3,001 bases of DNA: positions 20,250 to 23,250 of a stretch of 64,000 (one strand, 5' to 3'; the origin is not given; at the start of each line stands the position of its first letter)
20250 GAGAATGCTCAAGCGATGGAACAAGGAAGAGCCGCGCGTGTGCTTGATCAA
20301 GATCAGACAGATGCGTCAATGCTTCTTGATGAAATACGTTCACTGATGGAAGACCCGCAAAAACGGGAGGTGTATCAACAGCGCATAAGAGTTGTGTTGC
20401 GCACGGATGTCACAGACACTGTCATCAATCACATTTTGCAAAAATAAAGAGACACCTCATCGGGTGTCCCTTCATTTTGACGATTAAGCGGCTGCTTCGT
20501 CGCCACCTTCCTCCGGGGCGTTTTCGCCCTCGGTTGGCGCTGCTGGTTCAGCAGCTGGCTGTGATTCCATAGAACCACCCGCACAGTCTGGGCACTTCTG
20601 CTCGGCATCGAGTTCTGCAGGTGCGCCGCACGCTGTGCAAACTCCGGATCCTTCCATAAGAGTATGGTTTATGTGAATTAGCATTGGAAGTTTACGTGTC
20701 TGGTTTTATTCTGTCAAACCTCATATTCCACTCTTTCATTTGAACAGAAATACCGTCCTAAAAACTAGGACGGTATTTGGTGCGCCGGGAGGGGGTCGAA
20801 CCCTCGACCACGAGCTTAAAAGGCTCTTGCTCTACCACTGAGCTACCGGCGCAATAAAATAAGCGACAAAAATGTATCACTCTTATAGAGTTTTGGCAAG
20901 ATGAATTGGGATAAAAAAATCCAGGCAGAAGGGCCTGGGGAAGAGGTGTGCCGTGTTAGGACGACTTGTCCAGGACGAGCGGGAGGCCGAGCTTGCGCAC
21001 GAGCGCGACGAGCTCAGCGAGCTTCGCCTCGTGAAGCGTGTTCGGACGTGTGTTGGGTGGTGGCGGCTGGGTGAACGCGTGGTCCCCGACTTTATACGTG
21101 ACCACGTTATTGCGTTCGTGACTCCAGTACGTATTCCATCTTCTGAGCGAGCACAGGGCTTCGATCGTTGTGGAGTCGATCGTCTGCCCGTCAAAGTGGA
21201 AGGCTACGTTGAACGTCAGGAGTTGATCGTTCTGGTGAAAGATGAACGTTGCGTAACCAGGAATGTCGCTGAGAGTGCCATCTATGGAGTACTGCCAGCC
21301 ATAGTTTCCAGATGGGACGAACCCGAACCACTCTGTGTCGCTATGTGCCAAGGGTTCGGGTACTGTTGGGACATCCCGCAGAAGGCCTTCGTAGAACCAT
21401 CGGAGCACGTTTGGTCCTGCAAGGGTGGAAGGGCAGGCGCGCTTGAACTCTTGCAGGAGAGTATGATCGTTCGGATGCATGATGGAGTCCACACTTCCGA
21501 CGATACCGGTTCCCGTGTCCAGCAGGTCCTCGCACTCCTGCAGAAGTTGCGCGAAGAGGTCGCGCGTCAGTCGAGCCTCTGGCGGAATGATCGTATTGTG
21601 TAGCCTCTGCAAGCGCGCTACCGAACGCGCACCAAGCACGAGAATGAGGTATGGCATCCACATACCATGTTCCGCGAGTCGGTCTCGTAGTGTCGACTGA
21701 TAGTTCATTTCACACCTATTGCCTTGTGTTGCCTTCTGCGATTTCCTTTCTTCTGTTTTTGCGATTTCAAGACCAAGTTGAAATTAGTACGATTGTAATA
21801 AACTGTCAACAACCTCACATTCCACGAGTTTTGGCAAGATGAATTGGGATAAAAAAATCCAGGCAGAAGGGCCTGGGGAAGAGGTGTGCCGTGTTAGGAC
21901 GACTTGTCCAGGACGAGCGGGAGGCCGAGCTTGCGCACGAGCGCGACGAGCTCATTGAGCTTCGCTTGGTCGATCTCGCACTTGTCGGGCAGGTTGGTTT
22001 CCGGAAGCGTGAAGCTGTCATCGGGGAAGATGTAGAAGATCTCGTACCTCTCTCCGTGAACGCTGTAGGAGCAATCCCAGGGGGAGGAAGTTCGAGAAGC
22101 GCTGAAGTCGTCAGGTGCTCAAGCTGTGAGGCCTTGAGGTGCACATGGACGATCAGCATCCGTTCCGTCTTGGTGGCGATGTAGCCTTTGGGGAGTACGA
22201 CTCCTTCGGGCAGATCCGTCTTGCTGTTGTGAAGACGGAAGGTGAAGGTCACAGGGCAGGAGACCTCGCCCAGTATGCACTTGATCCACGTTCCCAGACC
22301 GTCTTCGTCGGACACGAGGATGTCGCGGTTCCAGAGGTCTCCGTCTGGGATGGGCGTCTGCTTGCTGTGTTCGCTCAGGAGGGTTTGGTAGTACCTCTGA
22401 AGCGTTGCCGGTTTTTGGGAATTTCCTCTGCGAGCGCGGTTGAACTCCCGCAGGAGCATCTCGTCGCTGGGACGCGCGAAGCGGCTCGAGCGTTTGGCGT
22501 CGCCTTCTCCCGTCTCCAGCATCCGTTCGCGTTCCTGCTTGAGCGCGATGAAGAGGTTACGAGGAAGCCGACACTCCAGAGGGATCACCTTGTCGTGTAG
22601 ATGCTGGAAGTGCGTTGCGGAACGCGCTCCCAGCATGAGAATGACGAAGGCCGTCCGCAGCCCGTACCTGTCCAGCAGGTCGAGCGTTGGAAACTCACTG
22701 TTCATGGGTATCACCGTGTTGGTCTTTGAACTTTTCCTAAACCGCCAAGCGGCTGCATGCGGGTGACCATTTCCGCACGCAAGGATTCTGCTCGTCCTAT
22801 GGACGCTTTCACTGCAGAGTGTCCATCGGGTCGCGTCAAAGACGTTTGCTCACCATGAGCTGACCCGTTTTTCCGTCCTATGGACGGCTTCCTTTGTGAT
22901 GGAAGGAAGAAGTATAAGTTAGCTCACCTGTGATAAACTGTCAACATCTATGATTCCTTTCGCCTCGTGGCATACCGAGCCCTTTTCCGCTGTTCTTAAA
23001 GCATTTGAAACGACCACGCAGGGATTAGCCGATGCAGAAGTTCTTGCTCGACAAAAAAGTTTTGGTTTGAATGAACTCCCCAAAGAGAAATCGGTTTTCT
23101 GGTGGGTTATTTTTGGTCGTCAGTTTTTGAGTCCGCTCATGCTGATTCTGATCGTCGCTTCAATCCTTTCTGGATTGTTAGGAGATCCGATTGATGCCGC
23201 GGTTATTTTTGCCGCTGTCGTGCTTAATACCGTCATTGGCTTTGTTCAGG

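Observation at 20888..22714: Tandem GC-rich paralogous genes of unknown function sharing an identical 129-bp 3'-end/terminator repeat; one copy apparently frameshifted at a homopolymer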

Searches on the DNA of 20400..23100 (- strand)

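Call 19: search_rna_families(source=window, start=20400, end=23100, threshold=evalue, max_evalue=1)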
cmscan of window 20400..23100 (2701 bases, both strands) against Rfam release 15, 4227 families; matches with E-value up to 1: 1.
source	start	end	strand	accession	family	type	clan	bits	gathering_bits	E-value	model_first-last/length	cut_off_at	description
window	20781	20852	-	RF00005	tRNA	Gene; tRNA;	CL00001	70.9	29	7.6e-15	1-71/71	no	tRNA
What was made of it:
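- On Any Rfam 15 RNA family: cmscan at E <= 1 found only tRNA in window 20400-23100 (call 19).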

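Call 100: build_rna_model(alignment_id=A9)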
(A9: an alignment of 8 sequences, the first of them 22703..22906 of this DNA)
Model R1 built from alignment A9 (8 sequences, 212 columns); structure: RNAalifold consensus.
model positions 206; base pairs 52; branch points 5; effective number of sequences 1.43; information 0.589 bits per position. Calibrated on 0.2 Mb of random sequence (short: E-values are rough).
structure used (alignment columns):
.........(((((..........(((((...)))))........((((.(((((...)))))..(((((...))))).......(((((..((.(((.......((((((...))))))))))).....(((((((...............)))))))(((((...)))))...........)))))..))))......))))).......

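Call 101: search_with_rna_model(model_id=R1, sources=[window, L001, L002, L003, L004, L005, L006, L007, L008, L009, L010, L011, L012, L013, L014, L015, L016, L017, L018, L019, L020, L021, L022, L023, L024, L025, L026, L027, L028, L029, L030, L031, L032, L033, L034, L035, L036, L037, L038, L039, L040, L041, L042, L043, L044, L045, L046, L047, L048, L049, L050, L051, L052, L053, L054, L055, L056, L057, L058, L059, L060, L061, L062, L063, L064, L065, L066, L067, L068, L069, L070, L071, L072, L073, L074, L075, L076, L077, L078, L079, L080, L081, L082, L083, L084, L085, L086, L087, L088, L089, L090, L091, L092, L093, L094, L095], max_evalue=1)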
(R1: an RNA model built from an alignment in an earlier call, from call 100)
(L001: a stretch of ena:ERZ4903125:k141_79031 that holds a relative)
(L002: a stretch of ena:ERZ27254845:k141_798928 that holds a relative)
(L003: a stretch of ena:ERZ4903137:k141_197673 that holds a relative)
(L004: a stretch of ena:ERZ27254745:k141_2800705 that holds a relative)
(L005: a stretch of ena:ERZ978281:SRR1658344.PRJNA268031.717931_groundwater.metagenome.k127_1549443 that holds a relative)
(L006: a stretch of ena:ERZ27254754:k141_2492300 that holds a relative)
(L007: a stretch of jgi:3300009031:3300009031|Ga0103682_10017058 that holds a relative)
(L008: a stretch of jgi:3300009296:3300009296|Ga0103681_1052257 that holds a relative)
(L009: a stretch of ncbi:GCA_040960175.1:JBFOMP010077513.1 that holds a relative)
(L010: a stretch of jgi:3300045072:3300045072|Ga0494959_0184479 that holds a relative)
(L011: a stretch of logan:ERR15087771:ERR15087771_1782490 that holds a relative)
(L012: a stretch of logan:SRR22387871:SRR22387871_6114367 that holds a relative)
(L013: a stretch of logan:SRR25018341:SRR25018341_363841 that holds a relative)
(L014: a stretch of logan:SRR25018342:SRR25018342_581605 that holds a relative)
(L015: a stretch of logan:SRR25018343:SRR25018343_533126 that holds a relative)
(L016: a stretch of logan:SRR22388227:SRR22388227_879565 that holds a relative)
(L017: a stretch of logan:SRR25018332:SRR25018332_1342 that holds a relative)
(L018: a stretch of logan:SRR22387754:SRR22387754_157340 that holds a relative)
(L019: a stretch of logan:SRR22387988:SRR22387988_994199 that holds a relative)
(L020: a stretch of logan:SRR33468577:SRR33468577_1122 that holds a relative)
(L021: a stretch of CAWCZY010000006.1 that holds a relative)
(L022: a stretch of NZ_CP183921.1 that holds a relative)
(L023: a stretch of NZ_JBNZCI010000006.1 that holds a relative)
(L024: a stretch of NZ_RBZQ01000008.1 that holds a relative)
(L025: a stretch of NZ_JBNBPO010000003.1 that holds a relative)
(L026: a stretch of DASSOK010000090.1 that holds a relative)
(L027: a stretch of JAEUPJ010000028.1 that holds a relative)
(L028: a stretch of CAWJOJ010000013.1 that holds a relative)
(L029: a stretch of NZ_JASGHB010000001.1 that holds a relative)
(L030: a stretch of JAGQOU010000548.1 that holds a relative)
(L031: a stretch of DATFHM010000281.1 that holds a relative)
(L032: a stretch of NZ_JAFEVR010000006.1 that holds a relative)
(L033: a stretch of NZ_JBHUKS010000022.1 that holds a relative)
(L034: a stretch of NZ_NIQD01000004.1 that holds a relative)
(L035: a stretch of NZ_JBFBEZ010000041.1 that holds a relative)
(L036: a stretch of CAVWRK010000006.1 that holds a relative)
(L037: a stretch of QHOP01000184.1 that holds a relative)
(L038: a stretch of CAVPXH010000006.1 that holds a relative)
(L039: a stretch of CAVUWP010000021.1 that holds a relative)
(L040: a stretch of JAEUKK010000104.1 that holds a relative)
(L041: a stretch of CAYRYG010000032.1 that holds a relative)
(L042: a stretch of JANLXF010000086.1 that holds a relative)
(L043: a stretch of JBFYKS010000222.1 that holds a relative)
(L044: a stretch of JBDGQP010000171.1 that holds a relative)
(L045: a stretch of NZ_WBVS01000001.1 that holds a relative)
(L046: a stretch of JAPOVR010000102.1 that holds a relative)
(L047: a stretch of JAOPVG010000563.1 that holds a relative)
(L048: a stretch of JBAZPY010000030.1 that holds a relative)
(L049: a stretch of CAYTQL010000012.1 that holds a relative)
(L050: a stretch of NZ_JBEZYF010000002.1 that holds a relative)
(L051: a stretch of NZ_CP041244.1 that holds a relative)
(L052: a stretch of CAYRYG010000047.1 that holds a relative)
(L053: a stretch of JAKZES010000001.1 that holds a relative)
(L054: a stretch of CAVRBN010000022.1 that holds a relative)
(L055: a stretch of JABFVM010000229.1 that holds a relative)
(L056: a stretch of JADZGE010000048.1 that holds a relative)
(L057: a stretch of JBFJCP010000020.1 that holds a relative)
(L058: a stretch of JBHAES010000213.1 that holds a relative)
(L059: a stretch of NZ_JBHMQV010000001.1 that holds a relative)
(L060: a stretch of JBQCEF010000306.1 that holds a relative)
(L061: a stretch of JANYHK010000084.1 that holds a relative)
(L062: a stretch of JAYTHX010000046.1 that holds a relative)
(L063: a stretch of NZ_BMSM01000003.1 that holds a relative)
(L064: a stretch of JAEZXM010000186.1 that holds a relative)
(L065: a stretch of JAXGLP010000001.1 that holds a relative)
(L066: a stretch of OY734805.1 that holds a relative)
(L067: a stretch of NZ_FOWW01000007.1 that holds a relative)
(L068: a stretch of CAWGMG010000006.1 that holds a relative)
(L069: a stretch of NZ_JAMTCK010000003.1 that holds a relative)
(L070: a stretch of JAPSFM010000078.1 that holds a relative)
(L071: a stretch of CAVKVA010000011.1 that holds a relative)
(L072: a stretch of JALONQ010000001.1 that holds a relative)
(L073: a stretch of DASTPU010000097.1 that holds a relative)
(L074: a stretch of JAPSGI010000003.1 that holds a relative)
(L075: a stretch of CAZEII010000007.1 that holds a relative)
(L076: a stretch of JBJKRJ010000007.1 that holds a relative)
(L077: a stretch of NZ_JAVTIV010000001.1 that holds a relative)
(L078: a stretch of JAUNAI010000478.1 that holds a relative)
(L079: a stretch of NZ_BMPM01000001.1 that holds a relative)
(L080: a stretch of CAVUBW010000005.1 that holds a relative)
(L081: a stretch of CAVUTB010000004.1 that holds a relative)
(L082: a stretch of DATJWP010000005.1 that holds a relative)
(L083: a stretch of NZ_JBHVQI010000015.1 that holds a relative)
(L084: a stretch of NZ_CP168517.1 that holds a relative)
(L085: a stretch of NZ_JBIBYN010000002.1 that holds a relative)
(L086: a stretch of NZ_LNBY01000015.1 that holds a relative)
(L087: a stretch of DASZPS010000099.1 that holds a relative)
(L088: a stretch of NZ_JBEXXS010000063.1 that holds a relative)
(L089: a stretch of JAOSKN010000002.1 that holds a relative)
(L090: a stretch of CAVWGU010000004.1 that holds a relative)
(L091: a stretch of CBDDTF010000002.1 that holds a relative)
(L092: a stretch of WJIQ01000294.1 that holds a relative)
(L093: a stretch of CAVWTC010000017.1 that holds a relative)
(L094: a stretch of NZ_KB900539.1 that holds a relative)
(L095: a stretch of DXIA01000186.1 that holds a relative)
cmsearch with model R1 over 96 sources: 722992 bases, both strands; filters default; matches with E-value up to 1: 29.
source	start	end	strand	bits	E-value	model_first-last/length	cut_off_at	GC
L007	185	390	+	222.3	7.9e-72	1-206/206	no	0.65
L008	464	669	+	222.3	7.9e-72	1-206/206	no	0.65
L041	4772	4977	-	222.3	7.9e-72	1-206/206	no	0.65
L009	99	304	+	214.5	3.2e-69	1-206/206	no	0.52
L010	161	364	+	209.7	1.2e-67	1-206/206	no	0.56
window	22703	22909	-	208.7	2.7e-67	1-206/206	no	0.54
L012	179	381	+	205.6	2.9e-66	1-206/206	no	0.58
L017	80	288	+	195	1e-62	1-206/206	no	0.68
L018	1852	2057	+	194.8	1.2e-62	1-206/206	no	0.54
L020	1673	1875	+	183.1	9.2e-59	1-206/206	no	0.7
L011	1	150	+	132.2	8e-42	56-206/206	5'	0.66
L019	1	156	+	117.9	4.7e-37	48-206/206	5'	0.69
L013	1397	1602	+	108.9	4.4e-34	1-206/206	no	0.57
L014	595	800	+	108.9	4.4e-34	1-206/206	no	0.57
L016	3542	3751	+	101.5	1.3e-31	1-206/206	no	0.53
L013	287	489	+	73.6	2.5e-22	1-206/206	no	0.57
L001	7783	8003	+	30.1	8e-08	1-206/206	no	0.67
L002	964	1184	+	30.1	8e-08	1-206/206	no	0.67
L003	3854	4074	+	30.1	8e-08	1-206/206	no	0.67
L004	147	367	+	30.1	8e-08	1-206/206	no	0.67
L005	143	363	+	30.1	8e-08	1-206/206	no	0.67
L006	643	863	+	30.1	8e-08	1-206/206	no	0.67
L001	9485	9564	+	9.8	0.44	1-206/206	no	0.54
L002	2666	2745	+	9.8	0.44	1-206/206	no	0.54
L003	5556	5635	+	9.8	0.44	1-206/206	no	0.54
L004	1849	1928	+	9.8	0.44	1-206/206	no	0.54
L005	1845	1924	+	9.8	0.44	1-206/206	no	0.54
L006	2345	2424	+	9.8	0.44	1-206/206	no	0.54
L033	4571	4620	+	9.1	0.75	1-206/206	no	0.56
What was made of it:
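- The window has a single hit, and about 75 chance-pattern loci have none (call 101). The leader RNA upstream is fully intact (call 101). It is conserved across hosts of 51-70% GC (call 101).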

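Call 107: search_rna_families(sources=[L007, L009, L010, L012, L013, L016, L017, L018, L020, L004], threshold=evalue, max_evalue=1)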
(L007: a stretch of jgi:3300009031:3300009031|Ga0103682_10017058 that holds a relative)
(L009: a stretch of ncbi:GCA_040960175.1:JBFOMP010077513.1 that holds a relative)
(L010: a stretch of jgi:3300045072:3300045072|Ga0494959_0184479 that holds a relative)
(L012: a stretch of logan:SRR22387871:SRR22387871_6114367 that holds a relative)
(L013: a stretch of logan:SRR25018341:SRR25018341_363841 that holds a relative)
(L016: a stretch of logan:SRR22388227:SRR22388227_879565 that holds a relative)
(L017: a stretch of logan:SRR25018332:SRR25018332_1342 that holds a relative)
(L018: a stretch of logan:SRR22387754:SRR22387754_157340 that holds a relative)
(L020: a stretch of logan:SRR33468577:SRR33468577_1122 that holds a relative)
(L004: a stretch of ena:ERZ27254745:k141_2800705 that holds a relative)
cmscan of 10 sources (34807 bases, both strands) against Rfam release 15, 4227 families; matches with E-value up to 1: 1.
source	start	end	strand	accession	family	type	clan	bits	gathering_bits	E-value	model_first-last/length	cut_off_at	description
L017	2058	2115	-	RF03664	MIR6288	Gene; miRNA;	-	26.5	74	0.32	1-92/92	no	MIR6288 microRNA precursor family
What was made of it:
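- On Any Rfam 15 RNA family: It found nothing on the leaders of 10 other loci (call 107).
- Closest known: Orphan riboswitch candidates and structured 5' leaders found by comparative genomics. Different: It matches none of the 4227 Rfam 15 families, even at E <= 1, in the window or in 10 other loci (calls 19, 107).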
